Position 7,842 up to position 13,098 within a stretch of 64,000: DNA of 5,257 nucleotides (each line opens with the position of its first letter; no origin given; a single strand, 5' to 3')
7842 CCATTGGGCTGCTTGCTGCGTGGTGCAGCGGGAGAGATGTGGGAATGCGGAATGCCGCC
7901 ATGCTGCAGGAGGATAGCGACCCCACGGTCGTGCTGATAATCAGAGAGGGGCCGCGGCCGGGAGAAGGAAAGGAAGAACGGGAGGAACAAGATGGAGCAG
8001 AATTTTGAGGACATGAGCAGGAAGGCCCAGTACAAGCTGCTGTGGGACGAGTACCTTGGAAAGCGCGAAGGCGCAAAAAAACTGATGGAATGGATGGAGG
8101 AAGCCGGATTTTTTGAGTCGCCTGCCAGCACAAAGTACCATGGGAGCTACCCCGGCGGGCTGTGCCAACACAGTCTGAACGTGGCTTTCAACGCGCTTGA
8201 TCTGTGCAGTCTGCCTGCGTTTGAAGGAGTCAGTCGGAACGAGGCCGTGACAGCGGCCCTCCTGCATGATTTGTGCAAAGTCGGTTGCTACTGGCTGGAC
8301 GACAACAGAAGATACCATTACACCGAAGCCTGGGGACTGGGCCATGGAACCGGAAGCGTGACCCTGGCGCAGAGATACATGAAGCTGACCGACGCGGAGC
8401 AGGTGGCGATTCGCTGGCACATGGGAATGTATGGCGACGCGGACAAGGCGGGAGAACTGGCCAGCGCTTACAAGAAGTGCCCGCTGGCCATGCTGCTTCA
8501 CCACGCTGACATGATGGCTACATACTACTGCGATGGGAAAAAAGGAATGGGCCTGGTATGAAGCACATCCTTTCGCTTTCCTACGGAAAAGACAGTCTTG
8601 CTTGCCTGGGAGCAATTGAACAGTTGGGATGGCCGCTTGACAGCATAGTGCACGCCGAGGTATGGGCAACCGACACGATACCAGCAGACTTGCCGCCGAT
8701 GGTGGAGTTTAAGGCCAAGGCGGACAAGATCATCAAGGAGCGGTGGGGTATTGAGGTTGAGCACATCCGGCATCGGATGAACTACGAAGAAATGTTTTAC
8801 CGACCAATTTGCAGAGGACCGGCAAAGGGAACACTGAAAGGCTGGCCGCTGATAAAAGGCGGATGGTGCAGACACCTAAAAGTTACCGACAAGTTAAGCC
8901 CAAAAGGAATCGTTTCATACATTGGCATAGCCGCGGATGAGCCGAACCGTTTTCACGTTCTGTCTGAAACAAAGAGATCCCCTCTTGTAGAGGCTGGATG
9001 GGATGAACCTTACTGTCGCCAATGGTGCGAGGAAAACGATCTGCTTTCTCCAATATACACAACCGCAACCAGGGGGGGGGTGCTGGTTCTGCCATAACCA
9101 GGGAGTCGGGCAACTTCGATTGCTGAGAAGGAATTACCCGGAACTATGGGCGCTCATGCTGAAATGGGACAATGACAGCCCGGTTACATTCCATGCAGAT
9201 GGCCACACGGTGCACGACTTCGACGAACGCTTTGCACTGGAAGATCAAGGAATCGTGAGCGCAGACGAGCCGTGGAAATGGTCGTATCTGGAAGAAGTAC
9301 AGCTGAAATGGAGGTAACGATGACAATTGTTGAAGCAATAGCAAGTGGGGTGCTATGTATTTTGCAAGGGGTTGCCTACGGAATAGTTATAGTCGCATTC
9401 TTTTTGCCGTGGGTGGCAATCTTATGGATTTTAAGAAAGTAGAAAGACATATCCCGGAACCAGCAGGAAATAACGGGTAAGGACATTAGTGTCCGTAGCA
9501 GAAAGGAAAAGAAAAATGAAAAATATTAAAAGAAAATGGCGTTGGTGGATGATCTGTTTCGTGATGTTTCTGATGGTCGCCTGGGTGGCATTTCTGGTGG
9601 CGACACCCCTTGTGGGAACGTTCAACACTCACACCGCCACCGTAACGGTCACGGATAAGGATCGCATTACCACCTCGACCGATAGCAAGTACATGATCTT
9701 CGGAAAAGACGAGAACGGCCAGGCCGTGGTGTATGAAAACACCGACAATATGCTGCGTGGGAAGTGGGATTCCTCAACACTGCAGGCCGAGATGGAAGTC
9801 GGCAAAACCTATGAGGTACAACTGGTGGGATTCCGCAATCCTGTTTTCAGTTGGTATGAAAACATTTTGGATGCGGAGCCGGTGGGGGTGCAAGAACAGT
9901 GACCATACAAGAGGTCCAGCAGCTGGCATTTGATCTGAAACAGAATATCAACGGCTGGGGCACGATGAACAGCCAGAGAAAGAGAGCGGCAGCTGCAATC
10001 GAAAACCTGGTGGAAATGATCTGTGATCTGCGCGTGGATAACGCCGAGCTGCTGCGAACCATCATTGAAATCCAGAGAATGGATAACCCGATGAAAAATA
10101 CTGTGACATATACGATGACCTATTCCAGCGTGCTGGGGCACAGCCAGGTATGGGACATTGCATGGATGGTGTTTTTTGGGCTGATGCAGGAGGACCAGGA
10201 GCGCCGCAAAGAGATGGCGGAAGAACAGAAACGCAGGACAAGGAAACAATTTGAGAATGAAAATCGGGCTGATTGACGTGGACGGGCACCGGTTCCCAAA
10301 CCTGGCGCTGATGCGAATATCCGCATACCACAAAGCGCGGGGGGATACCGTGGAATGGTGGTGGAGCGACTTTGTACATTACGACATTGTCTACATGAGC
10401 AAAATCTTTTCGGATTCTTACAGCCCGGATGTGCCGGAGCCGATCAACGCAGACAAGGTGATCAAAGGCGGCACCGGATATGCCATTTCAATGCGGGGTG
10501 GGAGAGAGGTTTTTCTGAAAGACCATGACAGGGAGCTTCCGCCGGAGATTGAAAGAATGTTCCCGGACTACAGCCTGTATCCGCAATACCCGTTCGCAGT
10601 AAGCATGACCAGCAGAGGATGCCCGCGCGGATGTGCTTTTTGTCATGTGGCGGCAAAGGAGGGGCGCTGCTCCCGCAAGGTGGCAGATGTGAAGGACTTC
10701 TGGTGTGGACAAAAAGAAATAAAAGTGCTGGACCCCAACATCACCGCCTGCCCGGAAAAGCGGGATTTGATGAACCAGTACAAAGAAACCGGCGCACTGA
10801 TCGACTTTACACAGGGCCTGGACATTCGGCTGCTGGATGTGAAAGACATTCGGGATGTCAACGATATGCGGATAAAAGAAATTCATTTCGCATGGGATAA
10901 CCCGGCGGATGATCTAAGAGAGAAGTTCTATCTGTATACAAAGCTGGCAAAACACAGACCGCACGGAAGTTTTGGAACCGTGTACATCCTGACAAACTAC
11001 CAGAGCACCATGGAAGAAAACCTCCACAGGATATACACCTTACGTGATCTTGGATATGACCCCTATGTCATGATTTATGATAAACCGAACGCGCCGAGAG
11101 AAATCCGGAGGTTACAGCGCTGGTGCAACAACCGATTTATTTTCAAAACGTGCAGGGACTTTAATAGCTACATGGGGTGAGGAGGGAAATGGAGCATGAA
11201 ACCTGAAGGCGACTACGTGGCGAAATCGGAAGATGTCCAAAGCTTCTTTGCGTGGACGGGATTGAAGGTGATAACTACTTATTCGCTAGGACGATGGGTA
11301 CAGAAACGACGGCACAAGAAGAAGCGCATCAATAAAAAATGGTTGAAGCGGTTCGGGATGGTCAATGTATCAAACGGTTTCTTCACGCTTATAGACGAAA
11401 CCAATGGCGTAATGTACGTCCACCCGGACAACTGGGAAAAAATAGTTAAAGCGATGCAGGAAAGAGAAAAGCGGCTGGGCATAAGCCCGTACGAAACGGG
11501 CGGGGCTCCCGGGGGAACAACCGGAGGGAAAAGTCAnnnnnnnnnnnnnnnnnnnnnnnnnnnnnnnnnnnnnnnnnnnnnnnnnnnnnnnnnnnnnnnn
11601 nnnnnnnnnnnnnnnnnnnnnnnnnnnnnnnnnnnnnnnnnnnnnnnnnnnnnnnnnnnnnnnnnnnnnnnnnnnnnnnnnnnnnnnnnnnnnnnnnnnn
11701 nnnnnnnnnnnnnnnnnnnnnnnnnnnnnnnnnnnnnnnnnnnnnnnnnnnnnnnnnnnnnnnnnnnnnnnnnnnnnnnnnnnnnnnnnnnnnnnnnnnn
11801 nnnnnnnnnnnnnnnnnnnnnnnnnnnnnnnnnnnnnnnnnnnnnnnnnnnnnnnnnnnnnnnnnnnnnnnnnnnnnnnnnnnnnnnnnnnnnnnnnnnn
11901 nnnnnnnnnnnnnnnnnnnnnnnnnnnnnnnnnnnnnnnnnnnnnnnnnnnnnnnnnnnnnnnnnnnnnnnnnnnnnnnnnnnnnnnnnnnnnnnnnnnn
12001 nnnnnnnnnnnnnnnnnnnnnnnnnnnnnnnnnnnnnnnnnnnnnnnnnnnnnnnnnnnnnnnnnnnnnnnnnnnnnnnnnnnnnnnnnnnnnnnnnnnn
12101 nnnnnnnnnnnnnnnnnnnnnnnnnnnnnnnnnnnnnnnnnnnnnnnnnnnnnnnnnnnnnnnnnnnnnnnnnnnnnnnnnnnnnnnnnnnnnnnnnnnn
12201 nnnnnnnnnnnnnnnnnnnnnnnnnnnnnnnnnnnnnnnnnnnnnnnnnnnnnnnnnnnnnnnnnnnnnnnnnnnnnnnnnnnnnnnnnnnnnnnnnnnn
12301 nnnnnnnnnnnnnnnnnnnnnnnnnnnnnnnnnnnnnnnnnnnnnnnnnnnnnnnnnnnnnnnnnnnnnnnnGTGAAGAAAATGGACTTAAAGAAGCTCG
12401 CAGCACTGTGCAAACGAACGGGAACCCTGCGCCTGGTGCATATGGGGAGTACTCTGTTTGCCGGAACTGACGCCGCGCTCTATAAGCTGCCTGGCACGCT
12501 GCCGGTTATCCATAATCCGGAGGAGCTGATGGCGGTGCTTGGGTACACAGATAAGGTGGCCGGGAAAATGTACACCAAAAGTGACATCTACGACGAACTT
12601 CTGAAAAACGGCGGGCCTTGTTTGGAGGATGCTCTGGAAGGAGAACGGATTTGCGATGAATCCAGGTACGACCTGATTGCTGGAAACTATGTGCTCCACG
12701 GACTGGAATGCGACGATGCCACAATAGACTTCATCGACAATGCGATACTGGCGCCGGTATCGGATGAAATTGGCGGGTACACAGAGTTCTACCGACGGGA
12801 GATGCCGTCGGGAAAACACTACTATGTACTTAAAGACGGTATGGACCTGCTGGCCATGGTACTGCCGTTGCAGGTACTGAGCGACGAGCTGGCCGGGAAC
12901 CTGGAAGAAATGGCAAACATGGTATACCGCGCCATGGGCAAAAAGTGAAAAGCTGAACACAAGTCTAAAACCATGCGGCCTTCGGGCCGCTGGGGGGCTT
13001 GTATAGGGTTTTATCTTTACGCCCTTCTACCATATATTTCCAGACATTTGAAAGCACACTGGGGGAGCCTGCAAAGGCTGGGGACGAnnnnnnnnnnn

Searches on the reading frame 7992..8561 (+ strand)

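Call 59: search_protein_families(library=pfam, proteins=[window:7992-8561:+], max_evalue=0.001)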
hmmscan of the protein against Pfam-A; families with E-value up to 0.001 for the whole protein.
window:7992-8561:+ (189 aa): 2 families
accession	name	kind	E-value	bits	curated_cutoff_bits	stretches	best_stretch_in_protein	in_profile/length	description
PF01966.28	HD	-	4.5e-08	33.8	22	1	59-173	3-111/116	HD domain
PF07514.17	TraI_2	-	3.6e-05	23.3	23.9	1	44-79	53-88/324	Putative helicase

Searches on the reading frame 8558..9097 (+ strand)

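Call 59: search_protein_families(library=pfam, proteins=[window:8558-9097:+], max_evalue=0.001)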
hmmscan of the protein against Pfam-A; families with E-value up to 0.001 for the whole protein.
window:8558-9097:+ (179 aa): 0 families

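Call 68: search_protein_families(library=phrogs, proteins=[window:8558-9097:+], max_evalue=0.001)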
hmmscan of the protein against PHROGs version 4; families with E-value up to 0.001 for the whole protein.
window:8558-9097:+ (179 aa): 3 families
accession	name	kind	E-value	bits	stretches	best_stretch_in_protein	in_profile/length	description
phrog_424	-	moron, auxiliary metabolic gene and host takeover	7.4e-16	59.2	1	1-174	161-334/460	phosphoadenosine phosphosulfate reductase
phrog_28782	-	unknown function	9.8e-07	30.1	1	118-177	8-67/154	-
phrog_15238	-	unknown function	1.8e-06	29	1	1-106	12-112/215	-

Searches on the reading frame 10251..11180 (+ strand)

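Call 59: search_protein_families(library=pfam, proteins=[window:10251-11180:+], max_evalue=0.001)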
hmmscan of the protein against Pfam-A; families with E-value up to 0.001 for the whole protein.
window:10251-11180:+ (309 aa): 0 families

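Call 68: search_protein_families(library=phrogs, proteins=[window:10251-11180:+], max_evalue=0.001)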
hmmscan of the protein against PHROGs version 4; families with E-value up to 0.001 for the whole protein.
window:10251-11180:+ (309 aa): 1 family
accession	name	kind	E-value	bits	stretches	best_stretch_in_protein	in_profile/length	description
phrog_9298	-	other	9.6e-97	325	1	3-308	1-295/305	radical SAM domain protein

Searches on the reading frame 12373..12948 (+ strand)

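Call 59: search_protein_families(library=pfam, proteins=[window:12373-12948:+], max_evalue=0.001)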
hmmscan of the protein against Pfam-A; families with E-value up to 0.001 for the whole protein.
window:12373-12948:+ (191 aa): 0 families

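Call 68: search_protein_families(library=phrogs, proteins=[window:12373-12948:+], max_evalue=0.001)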
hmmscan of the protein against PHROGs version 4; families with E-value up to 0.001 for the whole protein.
window:12373-12948:+ (191 aa): 1 family
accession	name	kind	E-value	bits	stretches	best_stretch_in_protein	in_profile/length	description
phrog_24518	-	unknown function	2.3e-23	83.9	1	4-186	1-186/211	-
